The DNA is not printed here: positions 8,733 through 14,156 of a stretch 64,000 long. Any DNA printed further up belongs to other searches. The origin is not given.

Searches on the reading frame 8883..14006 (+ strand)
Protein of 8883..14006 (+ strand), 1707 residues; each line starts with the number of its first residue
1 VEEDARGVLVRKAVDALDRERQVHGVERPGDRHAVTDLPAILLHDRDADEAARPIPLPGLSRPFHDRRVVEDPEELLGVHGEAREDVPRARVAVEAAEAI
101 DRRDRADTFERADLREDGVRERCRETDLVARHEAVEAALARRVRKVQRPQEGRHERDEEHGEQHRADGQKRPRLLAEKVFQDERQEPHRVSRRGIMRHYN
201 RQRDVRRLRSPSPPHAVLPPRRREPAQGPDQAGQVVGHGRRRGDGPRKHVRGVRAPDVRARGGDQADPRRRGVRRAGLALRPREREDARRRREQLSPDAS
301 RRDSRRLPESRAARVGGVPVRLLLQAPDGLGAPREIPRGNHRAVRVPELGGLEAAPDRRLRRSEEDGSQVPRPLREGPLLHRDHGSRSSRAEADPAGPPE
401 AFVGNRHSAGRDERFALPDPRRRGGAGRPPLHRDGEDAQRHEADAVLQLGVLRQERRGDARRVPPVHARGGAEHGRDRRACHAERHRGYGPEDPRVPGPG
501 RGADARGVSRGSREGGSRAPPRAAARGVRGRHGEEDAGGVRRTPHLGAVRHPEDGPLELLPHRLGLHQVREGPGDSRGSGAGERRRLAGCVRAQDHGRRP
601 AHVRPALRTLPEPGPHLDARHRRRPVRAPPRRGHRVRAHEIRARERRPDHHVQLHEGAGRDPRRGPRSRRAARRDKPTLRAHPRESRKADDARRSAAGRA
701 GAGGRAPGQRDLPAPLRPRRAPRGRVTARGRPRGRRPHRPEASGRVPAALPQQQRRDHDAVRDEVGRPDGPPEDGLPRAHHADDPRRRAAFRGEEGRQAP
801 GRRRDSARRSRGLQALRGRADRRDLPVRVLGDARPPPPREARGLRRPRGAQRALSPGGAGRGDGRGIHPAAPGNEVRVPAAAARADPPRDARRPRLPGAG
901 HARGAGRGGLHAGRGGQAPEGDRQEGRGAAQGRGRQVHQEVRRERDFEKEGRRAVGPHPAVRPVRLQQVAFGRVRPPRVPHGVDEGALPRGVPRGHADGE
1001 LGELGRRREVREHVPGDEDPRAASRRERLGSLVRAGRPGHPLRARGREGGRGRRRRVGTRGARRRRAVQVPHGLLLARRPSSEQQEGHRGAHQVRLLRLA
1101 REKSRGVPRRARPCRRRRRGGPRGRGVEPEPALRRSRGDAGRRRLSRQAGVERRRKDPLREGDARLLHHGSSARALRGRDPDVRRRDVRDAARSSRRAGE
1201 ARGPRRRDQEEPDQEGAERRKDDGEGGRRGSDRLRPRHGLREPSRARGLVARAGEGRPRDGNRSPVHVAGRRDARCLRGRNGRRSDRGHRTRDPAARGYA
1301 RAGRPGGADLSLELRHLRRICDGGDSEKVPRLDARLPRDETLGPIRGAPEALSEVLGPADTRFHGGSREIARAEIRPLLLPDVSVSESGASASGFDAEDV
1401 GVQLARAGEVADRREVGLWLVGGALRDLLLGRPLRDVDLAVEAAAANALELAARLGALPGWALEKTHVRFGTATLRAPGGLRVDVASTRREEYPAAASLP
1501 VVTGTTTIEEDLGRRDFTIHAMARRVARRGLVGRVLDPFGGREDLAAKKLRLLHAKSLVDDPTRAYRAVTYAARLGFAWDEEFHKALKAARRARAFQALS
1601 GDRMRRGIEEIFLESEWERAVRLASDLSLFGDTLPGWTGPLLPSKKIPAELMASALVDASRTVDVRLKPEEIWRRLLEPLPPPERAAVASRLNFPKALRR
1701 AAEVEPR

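Call 18: search_protein_families(library=pfam, proteins=[window:8883-14006:+])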
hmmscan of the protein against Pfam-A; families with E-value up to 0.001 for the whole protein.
window:8883-14006:+ (1707 aa): 1 family
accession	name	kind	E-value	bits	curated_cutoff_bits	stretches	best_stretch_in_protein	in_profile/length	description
PF01743.26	PolyA_pol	-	2.5e-20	73.5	23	1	1418-1551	1-126/126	Poly A polymerase head domain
